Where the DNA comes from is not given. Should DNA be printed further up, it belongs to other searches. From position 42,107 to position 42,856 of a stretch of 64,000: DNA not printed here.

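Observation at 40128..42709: Molybdopterin oxidoreductase translationally coupled (GTGA) to a truncated haemoglobin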

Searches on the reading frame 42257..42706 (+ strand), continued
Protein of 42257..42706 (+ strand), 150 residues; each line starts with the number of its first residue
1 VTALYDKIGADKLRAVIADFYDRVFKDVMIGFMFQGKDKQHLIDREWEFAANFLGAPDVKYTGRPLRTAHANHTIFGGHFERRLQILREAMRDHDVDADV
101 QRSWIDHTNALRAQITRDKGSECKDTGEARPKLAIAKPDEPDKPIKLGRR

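Call 62: fold_search(model_id=the predicted structure, library=pdb)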
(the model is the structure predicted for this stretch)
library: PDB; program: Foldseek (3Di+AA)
matches with E <= 10: 335; with E <= 0.001: 34
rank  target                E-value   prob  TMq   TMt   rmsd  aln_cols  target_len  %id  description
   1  1dlw                  1.8e-06  1.00  0.68  0.87   1.8       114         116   25  X-RAY CRYSTAL STRUCTURE OF TRUNCATED HEMOGLOBIN FROM P.CAUDATUM. (released 2000-09-20)
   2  2gln_B                2.4e-06  1.00  0.69  0.78   1.6       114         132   30  Crystal structure of Mycobacterium tuberculosis trHbN, GlnE11Ala mutant (released 2006-09-19)
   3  1s56_A                2.5e-06  1.00  0.71  0.83   1.6       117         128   29  Crystal Structure of "Truncated" Hemoglobin N (HbN) from Mycobacterium tuberculosis, Soaked with Xe Atoms (released 2004-06-29)
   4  2gl3_B                4.5e-06  1.00  0.71  0.83   1.6       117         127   28  Crystal structure of Mycobacterium tuberculosis trHbN, TyrB10Phe GlnE11Val mutant (released 2006-09-19)
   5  2gkn_B                6.1e-06  1.00  0.71  0.83   1.6       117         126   29  Crystal structure of Mycobacterium tuberculosis trHbN, GlnE11Val mutant (released 2006-09-19)
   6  2gln_A                6.7e-06  1.00  0.69  0.80   1.6       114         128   30  Crystal structure of Mycobacterium tuberculosis trHbN, GlnE11Ala mutant (released 2006-09-19)
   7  2gkn_A                7.5e-06  1.00  0.69  0.80   2.0       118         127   30  Crystal structure of Mycobacterium tuberculosis trHbN, GlnE11Val mutant (released 2006-09-19)
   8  2gkm_B                8.3e-06  1.00  0.71  0.83   1.6       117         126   28  Crystal structure of Mycobacterium tuberculosis trHbN TyrB10Phe mutant (released 2006-09-19)
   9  2gl3_A                8.7e-06  1.00  0.69  0.80   1.6       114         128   29  Crystal structure of Mycobacterium tuberculosis trHbN, TyrB10Phe GlnE11Val mutant (released 2006-09-19)
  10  7tt9_A                9.7e-06  1.00  0.70  0.89   1.4       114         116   21  Crystal structure of Shewanella benthica Group 1 truncated hemoglobin C51S C71S Y34F variant (released 2022-02-16)
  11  8ugz_A                9.7e-06  1.00  0.70  0.89   1.4       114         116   20  Crystal structure of Shewanella benthica Group 1 truncated hemoglobin C51S C71S variant (released 2024-04-03)
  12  1idr_A                1.1e-05  1.00  0.69  0.81   1.6       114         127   30  CRYSTAL STRUCTURE OF THE TRUNCATED-HEMOGLOBIN-N FROM MYCOBACTERIUM TUBERCULOSIS (released 2001-08-22)
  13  1s56_B                1.3e-05  1.00  0.69  0.76   1.6       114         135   30  Crystal Structure of "Truncated" Hemoglobin N (HbN) from Mycobacterium tuberculosis, Soaked with Xe Atoms (released 2004-06-29)
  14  2gkm_A                1.5e-05  1.00  0.71  0.83   1.6       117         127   28  Crystal structure of Mycobacterium tuberculosis trHbN TyrB10Phe mutant (released 2006-09-19)
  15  1idr_B                2.2e-05  1.00  0.69  0.81   2.0       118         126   30  CRYSTAL STRUCTURE OF THE TRUNCATED-HEMOGLOBIN-N FROM MYCOBACTERIUM TUBERCULOSIS (released 2001-08-22)
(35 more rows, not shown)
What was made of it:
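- On Group I truncated haemoglobin (trHbN): Foldseek TMt is 0.8-0.89 and rmsd 1.4-1.8 A to group I trHbs (call 62).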

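Call 69: search_protein_families(library=pfam, proteins=[P0264, P0283, P0293, P0320, P0330, P0370, P0258, P0262, P0281, P0388], max_evalue=0.001)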
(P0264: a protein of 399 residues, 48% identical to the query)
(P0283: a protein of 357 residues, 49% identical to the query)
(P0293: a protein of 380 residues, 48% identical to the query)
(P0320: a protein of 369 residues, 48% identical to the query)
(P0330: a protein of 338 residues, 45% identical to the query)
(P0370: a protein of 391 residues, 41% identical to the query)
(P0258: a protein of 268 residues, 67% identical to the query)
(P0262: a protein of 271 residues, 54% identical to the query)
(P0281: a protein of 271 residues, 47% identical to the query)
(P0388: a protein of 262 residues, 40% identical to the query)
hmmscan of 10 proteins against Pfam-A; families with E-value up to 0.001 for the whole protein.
P0264 (399 aa): 2 families
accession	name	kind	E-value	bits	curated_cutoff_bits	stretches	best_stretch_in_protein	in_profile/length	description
PF00581.25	Rhodanese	-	7.3e-29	100.7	22.2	2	290-397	5-101/102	Rhodanese-like domain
PF01152.27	Bac_globin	-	4.7e-09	36.9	21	1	6-115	2-116/121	Bacterial-like globin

P0283 (357 aa): 1 family
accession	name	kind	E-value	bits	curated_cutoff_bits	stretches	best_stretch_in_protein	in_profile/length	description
PF01152.27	Bac_globin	-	5.2e-12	46.4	21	1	8-115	5-119/121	Bacterial-like globin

P0293 (380 aa): 4 families
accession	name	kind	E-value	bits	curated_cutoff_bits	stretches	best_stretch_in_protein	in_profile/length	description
PF16123.11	HAGH_C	-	1.1e-20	74.3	25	1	167-252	1-83/83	Hydroxyacylglutathione hydrolase C-terminus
PF00753.33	Lactamase_B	-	6.5e-13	49.5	22.7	1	21-166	13-196/196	Metallo-beta-lactamase superfamily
PF01152.27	Bac_globin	-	2.9e-11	44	21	1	255-363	2-116/121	Bacterial-like globin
PF12706.13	Lactamase_B_2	-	0.00014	22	27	1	42-92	26-76/200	Beta-lactamase superfamily domain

P0320 (369 aa): 2 families
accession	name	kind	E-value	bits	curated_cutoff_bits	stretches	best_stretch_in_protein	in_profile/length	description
PF04337.18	DUF480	-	1.2e-51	175.2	25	1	160-306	1-148/149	Protein of unknown function, DUF480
PF01152.27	Bac_globin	-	3.3e-08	34.2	21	1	2-103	1-108/121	Bacterial-like globin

P0330 (338 aa): 1 family
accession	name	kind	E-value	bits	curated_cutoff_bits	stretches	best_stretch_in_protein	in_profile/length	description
PF01152.27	Bac_globin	-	3.2e-05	24.6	21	1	30-137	6-119/121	Bacterial-like globin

P0370 (391 aa): 3 families
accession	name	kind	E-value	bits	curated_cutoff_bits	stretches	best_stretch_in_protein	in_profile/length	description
PF16123.11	HAGH_C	-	8.3e-24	84.2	25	1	172-259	1-82/83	Hydroxyacylglutathione hydrolase C-terminus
PF00753.33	Lactamase_B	-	2.4e-15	57.4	22.7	1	16-171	8-196/196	Metallo-beta-lactamase superfamily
PF01152.27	Bac_globin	-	5.7e-06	27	21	1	272-379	1-113/121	Bacterial-like globin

P0258 (268 aa): 1 family
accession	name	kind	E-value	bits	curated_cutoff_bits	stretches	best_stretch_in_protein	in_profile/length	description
PF01152.27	Bac_globin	-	2.7e-10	40.9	21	1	23-108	2-94/121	Bacterial-like globin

P0262 (271 aa): 2 families
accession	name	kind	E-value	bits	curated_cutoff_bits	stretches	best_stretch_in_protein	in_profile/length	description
PF01568.27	Molydop_binding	-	1e-11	45.3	26.8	1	4-86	26-98/110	Molydopterin dinucleotide binding domain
PF01152.27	Bac_globin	-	8.5e-08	32.9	21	1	116-183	2-76/121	Bacterial-like globin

P0281 (271 aa): 2 families
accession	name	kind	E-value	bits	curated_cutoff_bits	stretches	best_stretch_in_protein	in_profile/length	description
PF01152.27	Bac_globin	-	1.3e-14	54.9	21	1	4-105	2-110/121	Bacterial-like globin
PF08264.19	Anticodon_1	-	0.00011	22.5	25.1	1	176-258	9-108/148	Anticodon-binding domain of tRNA ligase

P0388 (262 aa): 1 family
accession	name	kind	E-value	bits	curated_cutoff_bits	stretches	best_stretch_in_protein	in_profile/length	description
PF01152.27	Bac_globin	-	2.1e-10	41.3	21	1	8-107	4-109/121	Bacterial-like globin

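Call 72: find_homologous_proteins(query=A3, max_evalue=1e-10)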
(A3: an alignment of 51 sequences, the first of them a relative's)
Query A3 (51 sequences) (140 aa, profile of the alignment): 1670 proteins with E <= 1e-10 among 4883 candidates; the best 120 are listed.
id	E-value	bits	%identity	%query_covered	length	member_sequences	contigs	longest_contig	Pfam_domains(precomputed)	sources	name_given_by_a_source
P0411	4.1e-55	203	45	86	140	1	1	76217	PF01152.28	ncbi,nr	ncbi:MAG: group 1 truncated hemoglobin [Deltaproteobacteria bacterium]|nr:group 1 truncated hemoglob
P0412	1.4e-53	198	46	86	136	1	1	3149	PF01152.28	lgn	-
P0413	1.5e-53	198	50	86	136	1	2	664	PF01152.28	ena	-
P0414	1.5e-53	198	46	86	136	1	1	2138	PF01152.28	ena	-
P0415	2.7e-53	197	47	91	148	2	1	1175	PF01152.28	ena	-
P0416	3.1e-53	197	48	86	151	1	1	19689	PF01152.28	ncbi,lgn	-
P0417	3.6e-53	197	45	99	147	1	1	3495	PF01152.28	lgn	-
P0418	3.8e-53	197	48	88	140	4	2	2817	PF01152.28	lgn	-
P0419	3.9e-53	197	44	99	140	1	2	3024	PF01152.28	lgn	-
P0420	4.3e-53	197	47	91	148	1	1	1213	PF01152.28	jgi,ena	-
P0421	5.2e-53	197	45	86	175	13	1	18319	PF01152.28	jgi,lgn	jgi:hemoglobin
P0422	5.3e-53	197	48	86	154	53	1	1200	PF01152.28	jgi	jgi:hemoglobin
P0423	7.2e-53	196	47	86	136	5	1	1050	PF01152.28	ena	-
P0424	8.0e-53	196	43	87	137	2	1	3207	PF01152.28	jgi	jgi:hemoglobin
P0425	8.2e-53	196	46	86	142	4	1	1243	PF01152.28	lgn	-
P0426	8.5e-53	196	45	92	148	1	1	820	PF01152.28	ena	-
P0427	8.9e-53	196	44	92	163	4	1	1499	PF01152.28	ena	-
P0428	8.9e-53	196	48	86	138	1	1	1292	PF01152.28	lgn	-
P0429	9.3e-53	196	48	86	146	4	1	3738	PF01152.28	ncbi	-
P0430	9.3e-53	196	48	92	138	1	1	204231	PF01152.28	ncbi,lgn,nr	ncbi:MAG TPA: group 1 truncated hemoglobin [Candidatus Acidoferrales bacterium]|nr:group 1 truncated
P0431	1.0e-52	196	47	86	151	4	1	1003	PF01152.28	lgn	-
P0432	1.0e-52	196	45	86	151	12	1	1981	PF01152.28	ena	-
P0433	1.1e-52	196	45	88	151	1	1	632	PF01152.28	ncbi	-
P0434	1.2e-52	195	46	86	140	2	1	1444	PF01152.28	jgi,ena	-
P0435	1.2e-52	195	46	86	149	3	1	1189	PF01152.28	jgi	jgi:truncated hemoglobin YjbI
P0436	1.2e-52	195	47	86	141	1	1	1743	PF01152.28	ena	-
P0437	1.3e-52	195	46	92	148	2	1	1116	PF01152.28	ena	-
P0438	1.3e-52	195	45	86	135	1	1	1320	PF01152.28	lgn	-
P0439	1.4e-52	195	48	87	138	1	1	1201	PF01152.28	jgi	jgi:hemoglobin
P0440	1.4e-52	195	48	87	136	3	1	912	PF01152.28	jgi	-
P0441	1.4e-52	195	46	98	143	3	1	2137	PF01152.28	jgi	jgi:hemoglobin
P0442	1.5e-52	195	46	86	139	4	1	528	PF01152.28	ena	-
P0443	1.8e-52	195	46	87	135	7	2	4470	PF01152.28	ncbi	ncbi:MAG: group 1 truncated hemoglobin [Candidatus Binatia bacterium]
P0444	1.8e-52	195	46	100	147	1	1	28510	PF01152.28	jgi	jgi:hemoglobin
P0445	1.8e-52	195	47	86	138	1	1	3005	PF01152.28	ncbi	ncbi:MAG: group I truncated hemoglobin [Candidatus Binatia bacterium]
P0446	2.0e-52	195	46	86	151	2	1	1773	PF01152.28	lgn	-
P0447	2.1e-52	195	48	86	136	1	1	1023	PF01152.28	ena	-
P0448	2.2e-52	195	42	88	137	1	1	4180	PF01152.28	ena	-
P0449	2.2e-52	195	47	87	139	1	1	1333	PF01152.28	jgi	jgi:hemoglobin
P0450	2.5e-52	194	46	86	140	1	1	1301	PF01152.28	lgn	-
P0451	2.6e-52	194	44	86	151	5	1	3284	PF01152.28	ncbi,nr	ncbi:MAG: group 1 truncated hemoglobin [Deltaproteobacteria bacterium]|nr:group 1 truncated hemoglob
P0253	2.6e-52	194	49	99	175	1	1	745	PF01152.28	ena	-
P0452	2.6e-52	194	46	86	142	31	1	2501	PF01152.28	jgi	jgi:hemoglobin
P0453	2.7e-52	194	46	86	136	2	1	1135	PF01152.28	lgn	-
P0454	2.8e-52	194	47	86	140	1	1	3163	PF01152.28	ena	-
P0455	2.8e-52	194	43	97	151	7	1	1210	PF01152.28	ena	-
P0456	2.9e-52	194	42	99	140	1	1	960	PF01152.28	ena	-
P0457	3.0e-52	194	62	90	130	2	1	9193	PF01152.28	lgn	-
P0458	3.2e-52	194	45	97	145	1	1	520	PF01152.28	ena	-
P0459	3.4e-52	194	46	96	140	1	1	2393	PF01152.28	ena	-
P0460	3.7e-52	194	43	96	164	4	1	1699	PF01152.28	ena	-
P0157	3.8e-52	194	56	86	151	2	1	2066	PF01152.28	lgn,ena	-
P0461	3.8e-52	194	41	99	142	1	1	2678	PF01152.28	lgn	-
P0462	3.8e-52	194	47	86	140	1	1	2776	PF01152.28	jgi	-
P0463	4.0e-52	194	48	86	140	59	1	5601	PF01152.28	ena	-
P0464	4.1e-52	194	43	99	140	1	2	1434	PF01152.28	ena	-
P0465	4.2e-52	194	47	86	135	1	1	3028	PF01152.28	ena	-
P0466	5.4e-52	193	45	86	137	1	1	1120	PF01152.28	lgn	-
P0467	5.8e-52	193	47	86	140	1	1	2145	PF01152.28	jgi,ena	-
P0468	5.9e-52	193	48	87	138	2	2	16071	PF01152.28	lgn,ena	-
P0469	6.3e-52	193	43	88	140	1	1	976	PF01152.28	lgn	-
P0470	6.8e-52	193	47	86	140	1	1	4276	PF01152.28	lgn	-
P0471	6.9e-52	193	56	85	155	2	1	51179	PF01152.28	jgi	jgi:hemoglobin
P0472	7.3e-52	193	46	93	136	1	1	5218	PF01152.28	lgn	-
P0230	7.5e-52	193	49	97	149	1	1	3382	PF01152.28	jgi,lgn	jgi:hemoglobin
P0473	7.5e-52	193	43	86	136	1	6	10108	PF01152.28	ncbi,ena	-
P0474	7.9e-52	193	47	86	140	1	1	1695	PF01152.28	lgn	-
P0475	8.2e-52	193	48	86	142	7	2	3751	PF01152.28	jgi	jgi:hemoglobin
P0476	8.9e-52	193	47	86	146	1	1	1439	PF01152.28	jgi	jgi:truncated hemoglobin YjbI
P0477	9.3e-52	192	47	88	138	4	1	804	PF01152.28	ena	-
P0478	9.7e-52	192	42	97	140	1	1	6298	PF01152.28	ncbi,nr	ncbi:MAG: group 1 truncated hemoglobin [Deltaproteobacteria bacterium]|nr:group 1 truncated hemoglob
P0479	9.8e-52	192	52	86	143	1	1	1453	PF01152.28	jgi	jgi:truncated hemoglobin YjbI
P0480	1.0e-51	192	45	87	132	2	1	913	PF01152.28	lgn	-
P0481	1.0e-51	192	45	86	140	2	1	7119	PF01152.28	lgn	-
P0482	1.1e-51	192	42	99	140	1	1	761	PF01152.28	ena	-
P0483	1.1e-51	192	45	87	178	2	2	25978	PF01152.28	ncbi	-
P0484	1.1e-51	192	50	86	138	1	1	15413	PF01152.28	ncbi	ncbi:MAG: group I truncated hemoglobin [Candidatus Binatia bacterium]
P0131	1.1e-51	192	57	85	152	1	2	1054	PF01152.28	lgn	-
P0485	1.1e-51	192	46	86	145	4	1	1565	PF01152.28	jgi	jgi:hemoglobin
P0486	1.1e-51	192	48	86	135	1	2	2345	PF01152.28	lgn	-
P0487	1.1e-51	192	44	86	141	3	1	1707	PF01152.28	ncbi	-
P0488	1.1e-51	192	46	86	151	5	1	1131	PF01152.28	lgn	-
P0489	1.1e-51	192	59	91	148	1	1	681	PF01152.28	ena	-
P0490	1.2e-51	192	44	86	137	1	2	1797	PF01152.28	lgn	-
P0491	1.2e-51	192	55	94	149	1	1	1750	PF01152.28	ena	-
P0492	1.2e-51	192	45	86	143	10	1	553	PF01152.28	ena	-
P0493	1.3e-51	192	47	85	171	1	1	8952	PF01152.28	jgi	jgi:hemoglobin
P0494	1.3e-51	192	44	86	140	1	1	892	PF01152.28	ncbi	-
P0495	1.3e-51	192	45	86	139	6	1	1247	PF01152.28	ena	-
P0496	1.3e-51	192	46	86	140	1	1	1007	PF01152.28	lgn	-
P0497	1.3e-51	192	45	88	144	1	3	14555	PF01152.28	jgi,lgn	jgi:hemoglobin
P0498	1.4e-51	192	46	86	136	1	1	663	PF01152.28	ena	-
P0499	1.4e-51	192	44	86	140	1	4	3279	PF01152.28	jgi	jgi:hemoglobin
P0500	1.5e-51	192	47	86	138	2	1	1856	PF01152.28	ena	-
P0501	1.5e-51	192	48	88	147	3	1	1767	PF01152.28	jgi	jgi:hemoglobin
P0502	1.5e-51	192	44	86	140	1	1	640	PF01152.28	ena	-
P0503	1.6e-51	192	47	86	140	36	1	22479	PF01152.28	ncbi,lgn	-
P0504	1.7e-51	192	44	88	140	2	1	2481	PF01152.28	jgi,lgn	jgi:hemoglobin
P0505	1.7e-51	192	42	86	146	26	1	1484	PF01152.28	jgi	jgi:hemoglobin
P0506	1.7e-51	192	51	86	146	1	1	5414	PF01152.28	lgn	-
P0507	1.8e-51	192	44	86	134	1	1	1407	PF01152.28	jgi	jgi:hemoglobin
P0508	1.8e-51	192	44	88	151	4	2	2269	PF01152.28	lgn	-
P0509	1.8e-51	192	60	86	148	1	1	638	PF01152.28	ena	-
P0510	1.8e-51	192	45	86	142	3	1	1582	PF01152.28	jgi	jgi:hemoglobin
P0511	2.0e-51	191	43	99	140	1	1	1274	PF01152.28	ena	-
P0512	2.0e-51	191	53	89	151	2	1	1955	PF01152.28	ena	-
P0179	2.0e-51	191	54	84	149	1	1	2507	PF01152.28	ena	-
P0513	2.1e-51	191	47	86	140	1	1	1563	PF01152.28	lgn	-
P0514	2.2e-51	191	54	84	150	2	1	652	PF01152.28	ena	-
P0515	2.2e-51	191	45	99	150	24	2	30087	PF01152.28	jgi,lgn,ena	-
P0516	2.3e-51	191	45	95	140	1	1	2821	PF01152.28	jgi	jgi:hemoglobin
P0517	2.3e-51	191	48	86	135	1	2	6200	PF01152.28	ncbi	-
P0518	2.3e-51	191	44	95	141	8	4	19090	PF01152.28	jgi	-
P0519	2.3e-51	191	45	86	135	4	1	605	PF01152.28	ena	-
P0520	2.4e-51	191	44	86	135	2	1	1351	PF01152.28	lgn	-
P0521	2.4e-51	191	47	88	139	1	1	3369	PF01152.28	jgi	jgi:hemoglobin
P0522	2.4e-51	191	44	97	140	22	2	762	PF01152.28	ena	-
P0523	2.4e-51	191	45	94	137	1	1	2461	PF01152.28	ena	-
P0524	2.5e-51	191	43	97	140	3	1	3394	PF01152.28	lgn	-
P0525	2.5e-51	191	57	87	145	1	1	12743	PF01152.28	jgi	jgi:hemoglobin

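Call 73: find_encoding_contigs(protein=P0411, flank=5000, max_places=1)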
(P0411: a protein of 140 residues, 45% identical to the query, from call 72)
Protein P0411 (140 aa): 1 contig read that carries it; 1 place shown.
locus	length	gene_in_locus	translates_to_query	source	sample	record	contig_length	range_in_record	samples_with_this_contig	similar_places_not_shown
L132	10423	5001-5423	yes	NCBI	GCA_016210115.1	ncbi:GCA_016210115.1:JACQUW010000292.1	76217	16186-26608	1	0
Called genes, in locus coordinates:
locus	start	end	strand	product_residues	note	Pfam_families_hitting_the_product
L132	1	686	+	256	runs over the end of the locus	PF02463:SMC_N (faint), PF00005:ABC_tran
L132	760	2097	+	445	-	PF19295:SufBD_N, PF01458:SUFBD_core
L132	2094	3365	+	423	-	PF00155:Aminotran_1_2, PF00266:Aminotran_5, PF01041:DegT_DnrJ_EryC1 (weak), PF01053:Cys_Met_Meta_PP (weak)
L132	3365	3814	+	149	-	PF01592:NifU_N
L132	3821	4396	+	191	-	PF01883:FeS_assembly_P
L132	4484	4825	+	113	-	PF01883:FeS_assembly_P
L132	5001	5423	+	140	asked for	PF01152:Bac_globin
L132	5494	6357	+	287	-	PF02219:MTHFR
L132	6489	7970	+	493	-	PF01336:tRNA_anti-codon, PF00152:tRNA-synt_2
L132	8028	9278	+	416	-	PF12704:MacB_PCD, PF02687:FtsX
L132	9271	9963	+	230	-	PF00005:ABC_tran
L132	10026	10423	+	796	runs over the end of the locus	PF07244:POTRA, PF08479:POTRA_2 (faint), PF07244:POTRA, PF01103:Omp85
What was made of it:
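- Relatives of the globin sit beside Suf Fe-S assembly genes in one MAG (call 73).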

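Call 74: find_encoding_contigs(protein=P0430, flank=5000, max_places=1)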
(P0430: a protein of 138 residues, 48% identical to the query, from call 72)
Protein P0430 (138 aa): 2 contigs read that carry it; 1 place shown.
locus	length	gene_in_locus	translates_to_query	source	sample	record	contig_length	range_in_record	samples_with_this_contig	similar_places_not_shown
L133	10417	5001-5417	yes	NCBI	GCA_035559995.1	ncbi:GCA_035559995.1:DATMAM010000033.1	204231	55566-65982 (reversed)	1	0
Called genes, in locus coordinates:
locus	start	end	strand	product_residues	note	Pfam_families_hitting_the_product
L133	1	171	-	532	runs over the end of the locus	PF01636:APH (weak), PF08433:KTI12 (weak), PF13671:AAA_33, PF13207:AAA_17 (weak), PF13238:AAA_18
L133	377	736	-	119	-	PF00072:Response_reg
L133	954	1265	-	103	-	PF00076:RRM_1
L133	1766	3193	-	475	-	PF00749:tRNA-synt_1c, PF19269:Anticodon_2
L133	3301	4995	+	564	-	PF00749:tRNA-synt_1c, PF03950:tRNA-synt_1c_C, PF20974:tRNA-synt_1c_C2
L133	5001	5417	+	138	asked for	PF01152:Bac_globin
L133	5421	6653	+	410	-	PF07690:MFS_1 (weak), PF13000:Acatn (faint), PF07690:MFS_1 (weak)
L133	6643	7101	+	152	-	PF03703:bPH_2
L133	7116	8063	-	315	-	PF00534:Glycos_transf_1, PF13692:Glyco_trans_1_4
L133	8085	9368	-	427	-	PF12867:DinB_2, PF03781:FGE-sulfatase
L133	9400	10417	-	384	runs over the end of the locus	PF07555:NAGidase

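Call 75: find_encoding_contigs(protein=P0484, flank=5000, max_places=1)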
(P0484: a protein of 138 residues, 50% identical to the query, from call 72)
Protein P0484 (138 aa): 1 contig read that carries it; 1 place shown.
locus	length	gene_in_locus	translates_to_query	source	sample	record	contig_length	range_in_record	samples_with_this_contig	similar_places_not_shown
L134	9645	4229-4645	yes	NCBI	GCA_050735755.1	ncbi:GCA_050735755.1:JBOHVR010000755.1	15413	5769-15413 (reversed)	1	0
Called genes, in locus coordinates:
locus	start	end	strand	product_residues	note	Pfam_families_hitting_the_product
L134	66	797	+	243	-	PF00589:Phage_integrase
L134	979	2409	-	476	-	PF00749:tRNA-synt_1c, PF19269:Anticodon_2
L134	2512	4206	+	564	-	PF00749:tRNA-synt_1c, PF03950:tRNA-synt_1c_C, PF20974:tRNA-synt_1c_C2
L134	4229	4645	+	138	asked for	PF01152:Bac_globin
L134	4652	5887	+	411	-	PF07690:MFS_1, PF13000:Acatn (faint), PF07690:MFS_1 (weak)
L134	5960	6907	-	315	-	PF00534:Glycos_transf_1, PF13692:Glyco_trans_1_4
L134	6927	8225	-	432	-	PF12867:DinB_2, PF03781:FGE-sulfatase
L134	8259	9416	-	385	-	PF07555:NAGidase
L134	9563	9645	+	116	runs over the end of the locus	-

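Call 76: find_encoding_contigs(protein=P0471, flank=5000, max_places=1)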
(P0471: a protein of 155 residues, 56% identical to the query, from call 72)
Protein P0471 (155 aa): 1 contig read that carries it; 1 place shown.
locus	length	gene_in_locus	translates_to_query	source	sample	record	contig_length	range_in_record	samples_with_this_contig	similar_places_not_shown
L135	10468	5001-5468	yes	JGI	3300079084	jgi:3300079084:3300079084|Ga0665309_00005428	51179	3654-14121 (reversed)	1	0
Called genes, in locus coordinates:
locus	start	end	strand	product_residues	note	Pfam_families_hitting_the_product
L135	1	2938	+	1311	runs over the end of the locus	PF13191:AAA_16, PF20703:nSTAND1, PF02985:HEAT (faint), PF12717:Cnd1 (faint), PF13646:HEAT_2 (weak)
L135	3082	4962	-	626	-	PF19363:DUF5939, PF00211:Guanylate_cyc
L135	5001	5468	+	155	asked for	PF01152:Bac_globin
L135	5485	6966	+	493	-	PF00069:Pkinase, PF07714:PK_Tyr_Ser-Thr, PF06293:Kdo (weak)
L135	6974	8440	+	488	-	-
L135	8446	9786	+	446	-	-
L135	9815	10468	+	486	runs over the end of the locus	PF13424:TPR_12 (faint), PF08308:PEGA (faint)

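Call 77: find_encoding_contigs(protein=P0515, flank=5000, max_places=1)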
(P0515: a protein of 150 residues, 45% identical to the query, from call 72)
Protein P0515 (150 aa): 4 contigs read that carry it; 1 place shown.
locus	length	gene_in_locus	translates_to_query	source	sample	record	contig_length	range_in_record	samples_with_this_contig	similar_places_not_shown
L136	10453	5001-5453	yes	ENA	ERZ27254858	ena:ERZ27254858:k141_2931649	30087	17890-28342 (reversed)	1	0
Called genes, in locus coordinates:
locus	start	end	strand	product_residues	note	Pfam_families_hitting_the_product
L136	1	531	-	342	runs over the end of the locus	PF03279:Lip_A_acyltrans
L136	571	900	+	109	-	-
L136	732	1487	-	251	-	PF01144:CoA_trans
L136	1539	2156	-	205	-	PF03848:TehB, PF05219:DREV (weak), PF13489:Methyltransf_23, PF05175:MTS, PF08241:Methyltransf_11, PF08242:Methyltransf_12, PF13649:Methyltransf_25, PF13847:Methyltransf_31, +1 more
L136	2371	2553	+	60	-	-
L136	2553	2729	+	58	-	-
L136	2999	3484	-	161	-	-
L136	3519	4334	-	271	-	PF08299:Bac_DnaA_C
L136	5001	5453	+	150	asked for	PF01152:Bac_globin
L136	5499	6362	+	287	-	PF02219:MTHFR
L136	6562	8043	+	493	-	PF01336:tRNA_anti-codon, PF00152:tRNA-synt_2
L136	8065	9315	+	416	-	PF12704:MacB_PCD, PF02687:FtsX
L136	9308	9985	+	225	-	PF00005:ABC_tran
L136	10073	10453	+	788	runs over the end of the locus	PF07244:POTRA, PF08478:POTRA_1 (faint), PF08479:POTRA_2 (faint), PF07244:POTRA, PF01103:Omp85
